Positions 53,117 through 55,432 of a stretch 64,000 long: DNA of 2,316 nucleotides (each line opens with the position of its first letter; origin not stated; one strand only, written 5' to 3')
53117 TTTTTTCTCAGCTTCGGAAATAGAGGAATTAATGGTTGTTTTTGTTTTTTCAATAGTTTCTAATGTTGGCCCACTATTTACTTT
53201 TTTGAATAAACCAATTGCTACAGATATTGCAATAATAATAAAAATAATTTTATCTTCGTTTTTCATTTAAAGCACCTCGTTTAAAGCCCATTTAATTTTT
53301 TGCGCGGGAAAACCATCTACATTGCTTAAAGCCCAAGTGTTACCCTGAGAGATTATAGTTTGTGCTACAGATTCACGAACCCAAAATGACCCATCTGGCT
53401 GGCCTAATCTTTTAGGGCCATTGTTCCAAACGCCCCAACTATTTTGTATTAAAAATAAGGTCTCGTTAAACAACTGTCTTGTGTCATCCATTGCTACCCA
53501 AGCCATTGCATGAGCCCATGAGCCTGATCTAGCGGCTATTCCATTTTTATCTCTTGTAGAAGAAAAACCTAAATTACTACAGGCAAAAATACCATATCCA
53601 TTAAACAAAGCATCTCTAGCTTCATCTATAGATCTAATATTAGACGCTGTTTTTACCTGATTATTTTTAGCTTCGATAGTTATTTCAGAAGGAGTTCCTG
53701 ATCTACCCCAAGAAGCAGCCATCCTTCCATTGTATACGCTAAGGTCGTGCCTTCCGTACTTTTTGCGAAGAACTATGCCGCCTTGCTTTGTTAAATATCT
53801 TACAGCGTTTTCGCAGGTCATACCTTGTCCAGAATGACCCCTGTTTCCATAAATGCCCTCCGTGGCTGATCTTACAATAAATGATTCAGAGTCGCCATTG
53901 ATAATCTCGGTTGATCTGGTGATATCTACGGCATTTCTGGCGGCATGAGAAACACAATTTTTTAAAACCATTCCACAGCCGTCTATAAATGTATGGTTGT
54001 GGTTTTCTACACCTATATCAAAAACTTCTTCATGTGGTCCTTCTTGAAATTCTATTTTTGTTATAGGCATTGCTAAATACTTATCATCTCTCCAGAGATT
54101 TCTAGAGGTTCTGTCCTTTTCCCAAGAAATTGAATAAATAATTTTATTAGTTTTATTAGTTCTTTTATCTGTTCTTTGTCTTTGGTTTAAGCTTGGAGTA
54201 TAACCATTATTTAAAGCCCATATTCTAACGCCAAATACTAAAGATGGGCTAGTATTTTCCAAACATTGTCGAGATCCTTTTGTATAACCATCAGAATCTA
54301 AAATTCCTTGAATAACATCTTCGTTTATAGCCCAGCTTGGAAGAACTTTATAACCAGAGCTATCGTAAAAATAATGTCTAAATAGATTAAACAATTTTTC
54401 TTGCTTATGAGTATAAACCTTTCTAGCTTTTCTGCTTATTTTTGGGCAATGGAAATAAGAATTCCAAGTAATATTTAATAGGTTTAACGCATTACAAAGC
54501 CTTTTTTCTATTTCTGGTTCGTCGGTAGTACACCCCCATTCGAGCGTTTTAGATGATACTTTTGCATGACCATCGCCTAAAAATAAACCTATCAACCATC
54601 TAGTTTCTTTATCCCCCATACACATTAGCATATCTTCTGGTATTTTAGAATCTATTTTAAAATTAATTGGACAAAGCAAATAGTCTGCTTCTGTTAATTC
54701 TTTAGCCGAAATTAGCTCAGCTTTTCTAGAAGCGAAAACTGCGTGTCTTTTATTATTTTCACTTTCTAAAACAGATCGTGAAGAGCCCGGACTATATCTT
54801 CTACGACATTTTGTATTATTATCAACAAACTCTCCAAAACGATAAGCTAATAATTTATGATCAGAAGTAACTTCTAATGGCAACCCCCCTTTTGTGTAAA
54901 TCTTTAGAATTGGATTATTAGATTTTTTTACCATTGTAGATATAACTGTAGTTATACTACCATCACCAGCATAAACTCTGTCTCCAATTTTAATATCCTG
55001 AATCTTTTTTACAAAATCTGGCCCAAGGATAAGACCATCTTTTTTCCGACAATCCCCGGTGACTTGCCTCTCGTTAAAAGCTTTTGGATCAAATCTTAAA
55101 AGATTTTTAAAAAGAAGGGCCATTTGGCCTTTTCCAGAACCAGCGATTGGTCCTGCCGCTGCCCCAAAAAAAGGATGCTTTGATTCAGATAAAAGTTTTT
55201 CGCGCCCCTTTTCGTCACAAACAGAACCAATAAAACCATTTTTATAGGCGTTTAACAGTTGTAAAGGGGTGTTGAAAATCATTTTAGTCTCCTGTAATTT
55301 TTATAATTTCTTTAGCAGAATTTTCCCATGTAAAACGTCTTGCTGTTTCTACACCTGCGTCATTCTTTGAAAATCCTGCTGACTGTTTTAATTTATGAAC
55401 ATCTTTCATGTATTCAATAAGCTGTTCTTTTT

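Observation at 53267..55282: Intein with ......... block inserted at the catalytic Cys of a papain-like peptidase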

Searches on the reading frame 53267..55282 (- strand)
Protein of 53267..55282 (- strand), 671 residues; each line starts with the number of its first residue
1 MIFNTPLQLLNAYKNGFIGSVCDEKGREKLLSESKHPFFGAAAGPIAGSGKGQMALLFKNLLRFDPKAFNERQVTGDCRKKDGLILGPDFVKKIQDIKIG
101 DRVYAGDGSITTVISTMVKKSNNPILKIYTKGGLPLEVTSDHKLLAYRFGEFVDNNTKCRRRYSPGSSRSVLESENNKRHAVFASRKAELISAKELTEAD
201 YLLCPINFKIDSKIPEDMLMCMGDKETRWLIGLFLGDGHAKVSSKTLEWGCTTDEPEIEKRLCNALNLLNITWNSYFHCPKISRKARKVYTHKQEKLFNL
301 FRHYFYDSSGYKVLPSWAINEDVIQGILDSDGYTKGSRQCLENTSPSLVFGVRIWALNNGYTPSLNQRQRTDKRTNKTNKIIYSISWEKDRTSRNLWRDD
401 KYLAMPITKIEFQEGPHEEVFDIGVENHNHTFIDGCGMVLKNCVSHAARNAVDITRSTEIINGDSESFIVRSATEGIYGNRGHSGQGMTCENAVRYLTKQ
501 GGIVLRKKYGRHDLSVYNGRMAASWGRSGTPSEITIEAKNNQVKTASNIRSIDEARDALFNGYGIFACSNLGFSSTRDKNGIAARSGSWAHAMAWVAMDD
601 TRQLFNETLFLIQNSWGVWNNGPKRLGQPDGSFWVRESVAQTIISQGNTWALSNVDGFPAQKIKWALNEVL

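Call 3: search_protein_families(library=pfam, proteins=[window:53267-55282:-], max_evalue=1)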
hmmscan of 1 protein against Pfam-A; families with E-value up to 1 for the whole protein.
window:53267-55282:- (671 aa): 3 families
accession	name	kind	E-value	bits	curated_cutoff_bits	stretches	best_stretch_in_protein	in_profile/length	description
PF14890.11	Intein_splicing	-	4.9e-07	30.1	35.8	2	179-440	66-153/155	Intein splicing domain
PF14528.11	LAGLIDADG_3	-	5.4e-07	30.2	22.5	2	324-385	7-72/82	LAGLIDADG-like domain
PF01079.26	Hint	-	0.068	13.2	29.7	1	89-145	25-87/213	Hint module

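Call 4: search_protein_families(library=phrogs, proteins=[window:53267-55282:-], max_evalue=0.01)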
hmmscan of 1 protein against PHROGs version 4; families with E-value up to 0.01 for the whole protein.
window:53267-55282:- (671 aa): 1 family
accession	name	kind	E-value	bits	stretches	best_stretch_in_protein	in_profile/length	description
phrog_26446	-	DNA, RNA and nucleotide metabolism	5e-08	32.5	1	187-366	441-624/761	anaerobic ribonucleoside reductase large subunit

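Call 5: search_protein_families(library=ncbifam, proteins=[window:53267-55282:-], max_evalue=1)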
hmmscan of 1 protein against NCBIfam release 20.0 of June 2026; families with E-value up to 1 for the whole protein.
window:53267-55282:- (671 aa): 3 families
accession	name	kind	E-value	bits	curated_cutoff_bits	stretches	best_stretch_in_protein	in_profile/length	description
NF045703.1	rSAM_Tes_intein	exception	0.00012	20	1700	1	402-447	571-615/1040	tetraether lipid synthase Tes, intein-containing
TIGR01445.1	intein_Nterm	domain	0.0047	17.9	24.5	1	90-145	21-82/83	intein N-terminal splicing region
NF038162.1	RtcB_rel_intein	exception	0.0078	14.2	1150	1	401-444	538-580/961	intein-containing RtcB family protein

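Call 61: find_encoding_contigs(protein=window:53267-55282:-, flank=2000, max_places=3)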
Protein window:53267-55282:- (671 aa): no gene with exactly this product is on record in the collection.

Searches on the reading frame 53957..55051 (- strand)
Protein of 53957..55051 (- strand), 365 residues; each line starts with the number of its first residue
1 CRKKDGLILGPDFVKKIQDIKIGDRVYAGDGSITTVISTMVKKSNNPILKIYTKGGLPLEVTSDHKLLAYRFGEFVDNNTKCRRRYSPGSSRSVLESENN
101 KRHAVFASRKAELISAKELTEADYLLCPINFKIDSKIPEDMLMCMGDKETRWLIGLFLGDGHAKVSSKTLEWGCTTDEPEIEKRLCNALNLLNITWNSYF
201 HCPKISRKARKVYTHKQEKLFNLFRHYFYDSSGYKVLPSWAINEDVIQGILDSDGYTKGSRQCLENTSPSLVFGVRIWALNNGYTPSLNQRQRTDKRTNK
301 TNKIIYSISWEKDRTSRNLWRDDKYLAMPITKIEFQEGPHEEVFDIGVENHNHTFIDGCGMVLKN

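Call 8: search_protein_families(library=pfam, proteins=[window:53957-55051:-], max_evalue=10)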
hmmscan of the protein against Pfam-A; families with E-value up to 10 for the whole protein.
seq(365 aa): 5 families
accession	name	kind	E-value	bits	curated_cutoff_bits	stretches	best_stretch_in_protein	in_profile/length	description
PF14890.11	Intein_splicing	-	5.5e-08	33.2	35.8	2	102-363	66-153/155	Intein splicing domain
PF14528.11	LAGLIDADG_3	-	9.1e-08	32.7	22.5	2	247-308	7-72/82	LAGLIDADG-like domain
PF01079.26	Hint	-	0.034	14.2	29.7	1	13-68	26-87/213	Hint module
PF05203.21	Hom_end_hint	-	0.093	13.1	32.1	1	15-39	16-40/228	Hom_end-associated Hint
PF05204.19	Hom_end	-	0.15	12.7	21.1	1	244-319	15-93/110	Homing endonuclease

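Call 31: find_homologous_proteins(query=window:53957-55051:-)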
Query seq(365 aa) (365 aa): 1 proteins with E <= 0.001 among 1875 candidates.
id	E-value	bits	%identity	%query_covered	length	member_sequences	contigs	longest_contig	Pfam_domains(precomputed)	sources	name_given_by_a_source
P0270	1.1e-126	441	69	73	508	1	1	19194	PF14528.12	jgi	jgi:hypothetical protein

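Call 32: search_solved_structures(query=window:53957-55051:-, max_evalue=1, show_alignments=2)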
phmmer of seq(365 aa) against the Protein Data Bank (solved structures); distinct sequences matched with E-value up to 1: 3.
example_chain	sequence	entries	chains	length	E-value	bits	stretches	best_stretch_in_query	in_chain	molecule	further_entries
7oec_A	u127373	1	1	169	0.24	13.9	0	33-79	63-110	DNA polymerase II large subunit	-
5bkh_A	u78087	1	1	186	0.33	13.5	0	33-79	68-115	DNA polymerase II large subunit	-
8as9_D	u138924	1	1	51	0.38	13.3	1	6-37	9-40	KN-motif NCoR1 BBD fusion,Nuclear receptor corepressor 1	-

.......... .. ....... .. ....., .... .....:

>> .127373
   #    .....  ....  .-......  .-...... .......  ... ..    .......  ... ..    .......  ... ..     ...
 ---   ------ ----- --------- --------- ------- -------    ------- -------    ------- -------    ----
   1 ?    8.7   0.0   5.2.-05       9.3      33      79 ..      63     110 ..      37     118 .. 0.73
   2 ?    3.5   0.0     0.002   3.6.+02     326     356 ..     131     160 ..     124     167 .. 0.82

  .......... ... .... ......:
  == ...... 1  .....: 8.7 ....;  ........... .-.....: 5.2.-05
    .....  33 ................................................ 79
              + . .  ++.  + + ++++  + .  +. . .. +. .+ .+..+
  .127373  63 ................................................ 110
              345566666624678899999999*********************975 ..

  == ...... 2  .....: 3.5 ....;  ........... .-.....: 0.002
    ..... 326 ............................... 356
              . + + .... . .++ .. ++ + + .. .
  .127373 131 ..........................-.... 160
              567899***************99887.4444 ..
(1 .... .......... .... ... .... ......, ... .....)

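Call 62: find_encoding_contigs(protein=P0270, flank=8000, max_places=2)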
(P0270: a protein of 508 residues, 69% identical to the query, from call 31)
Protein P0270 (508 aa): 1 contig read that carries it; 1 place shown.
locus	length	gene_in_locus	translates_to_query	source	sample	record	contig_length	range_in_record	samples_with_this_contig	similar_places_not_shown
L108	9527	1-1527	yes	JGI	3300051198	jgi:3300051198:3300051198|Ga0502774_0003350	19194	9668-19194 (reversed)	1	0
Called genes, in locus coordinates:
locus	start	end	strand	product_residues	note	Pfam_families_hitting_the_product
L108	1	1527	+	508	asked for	PF14528:LAGLIDADG_3 (faint)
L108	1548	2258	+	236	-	PF00085:Thioredoxin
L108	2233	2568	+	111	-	-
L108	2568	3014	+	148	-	-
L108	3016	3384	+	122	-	-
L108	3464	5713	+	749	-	-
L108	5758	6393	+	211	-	PF00989:PAS (weak), PF13426:PAS_9 (weak)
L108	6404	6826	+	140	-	PF00692:dUTPase, PF22769:DCD (weak)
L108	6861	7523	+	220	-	PF02562:PhoH, PF13604:AAA_30 (faint), PF13245:AAA_19 (faint)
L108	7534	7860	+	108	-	-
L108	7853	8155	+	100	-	-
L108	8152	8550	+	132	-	-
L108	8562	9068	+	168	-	-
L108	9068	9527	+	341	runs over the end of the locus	PF00154:RecA_N, PF06745:ATPase (weak), PF21096:RecA_C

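Call 63: predict_structure(alignment_id=A4)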
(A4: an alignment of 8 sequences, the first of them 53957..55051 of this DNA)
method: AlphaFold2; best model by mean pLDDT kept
length: 365 residues; sequences in the alignment: 8
mean_pLDDT: 88.7   pTM: 0.87
mean pLDDT of the five models: 88.7, 88.3, 87.5, 87.4, 87.1
residues with pLDDT >= 90: 253; 70-90: 90; 50-70: 18; < 50: 4
segments of 3 or more residues with pLDDT < 50: 92-95
pLDDT, mean of each block of 10 residues (from residue 1): 92 94 96 96 94 92 95 78 73 51 77 95 94 93 92 95 91 86 94 91 77 89 95 92 96 90 92 95 92 81 89 69 91 92 94 90 89
secondary structure, 60 per line:
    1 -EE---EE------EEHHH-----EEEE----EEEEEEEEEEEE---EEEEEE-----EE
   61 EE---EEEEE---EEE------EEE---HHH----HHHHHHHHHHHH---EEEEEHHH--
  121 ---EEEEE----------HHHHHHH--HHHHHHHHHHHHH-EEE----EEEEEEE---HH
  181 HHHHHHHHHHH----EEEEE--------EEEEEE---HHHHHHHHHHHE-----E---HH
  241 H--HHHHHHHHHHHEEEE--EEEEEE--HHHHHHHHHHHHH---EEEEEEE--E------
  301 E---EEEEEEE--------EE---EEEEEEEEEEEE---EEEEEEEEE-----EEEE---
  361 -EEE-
elements in order: E25-28 E33-44 E48-53 E59-62 E66-70 E74-76 E83-85 H96-107 E111-115 E124-128 H139-145 H148-160 E162-164 E169-175 H179-191 E196-200 E209-214 H218-228 H244-254 E255-258 E261-266 H269-281 E285-291 E305-311 E325-336 E340-348 E354-357 E362-364

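Call 65: fold_search(model_id=the predicted structure, library=pdb)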
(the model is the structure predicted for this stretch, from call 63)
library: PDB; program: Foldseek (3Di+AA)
matches with E <= 10: 526; with E <= 0.001: 56
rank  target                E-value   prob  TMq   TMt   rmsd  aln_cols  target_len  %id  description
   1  1vde_A                9.4e-19  1.00  0.57  0.50   8.9       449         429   16  PI-SCEI, A HOMING ENDONUCLEASE WITH PROTEIN SPLICING ACTIVITY (released 1998-04-08)
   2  1ef0_A                2.0e-18  1.00  0.54  0.48   8.9       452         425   17  CRYSTAL STRUCTURE OF PI-SCEI MINIPRECURSOR (released 2000-06-07)
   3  1vde_B                7.7e-18  1.00  0.57  0.50   8.5       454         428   16  PI-SCEI, A HOMING ENDONUCLEASE WITH PROTEIN SPLICING ACTIVITY (released 1998-04-08)
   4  1lws_A                5.4e-17  1.00  0.54  0.48   9.0       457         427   16  Crystal structure of the intein homing endonuclease PI-SceI bound to its recognition sequence (released 2002-09-27)
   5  1jva_B                7.2e-17  1.00  0.54  0.47   9.0       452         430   16  CRYSTAL STRUCTURE OF THE VMA1-DERIVED ENDONUCLEASE BEARING THE N AND C EXTEIN PROPEPTIDES (released 2002-08-29)
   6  7qsu                  2.7e-16  1.00  0.69  0.69   5.2       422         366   16  Crystal structure of homing endonuclease-associated TliVMA intein (C1A, d333-339) (released 2022-03-30)
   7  1jva_A                7.5e-16  1.00  0.51  0.46   9.4       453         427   16  CRYSTAL STRUCTURE OF THE VMA1-DERIVED ENDONUCLEASE BEARING THE N AND C EXTEIN PROPEPTIDES (released 2002-08-29)
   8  1dfa                  8.9e-16  1.00  0.55  0.50   8.7       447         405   17  CRYSTAL STRUCTURE OF PI-SCEI IN C2 SPACE GROUP (released 1999-12-08)
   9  1lwt_A                9.9e-16  1.00  0.52  0.44   9.1       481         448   16  Crystal structure of the intein homing endonuclease PI-SceI bound to its substrate DNA (Ca2+ free) (released 2002-09-27)
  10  1um2_A                7.8e-15  1.00  0.52  0.47   8.6       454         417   15  Crystal Structure of the Vma1-Derived Endonuclease with the Ligated Extein Segment (released 2004-09-22)
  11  1um2_B                1.1e-14  1.00  0.54  0.49   9.2       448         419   18  Crystal Structure of the Vma1-Derived Endonuclease with the Ligated Extein Segment (released 2004-09-22)
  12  1ef0_B                6.1e-14  1.00  0.53  0.50   8.8       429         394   16  CRYSTAL STRUCTURE OF PI-SCEI MINIPRECURSOR (released 2000-06-07)
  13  7qss                  6.4e-14  1.00  0.66  0.57   6.3       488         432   13  Crystal structure of homing endonuclease-associated TliVMA intein (C1A) (released 2022-03-30)
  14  7qst                  6.7e-13  1.00  0.59  0.59   6.0       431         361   12  Crystal structure of homing endonuclease-associated PhoVMA intein (C1A) (released 2022-03-30)
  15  1dq3                  1.5e-09  1.00  0.55  0.46   7.2       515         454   12  CRYSTAL STRUCTURE OF AN ARCHAEAL INTEIN-ENCODED HOMING ENDONUCLEASE PI-PFUI (released 2000-07-05)
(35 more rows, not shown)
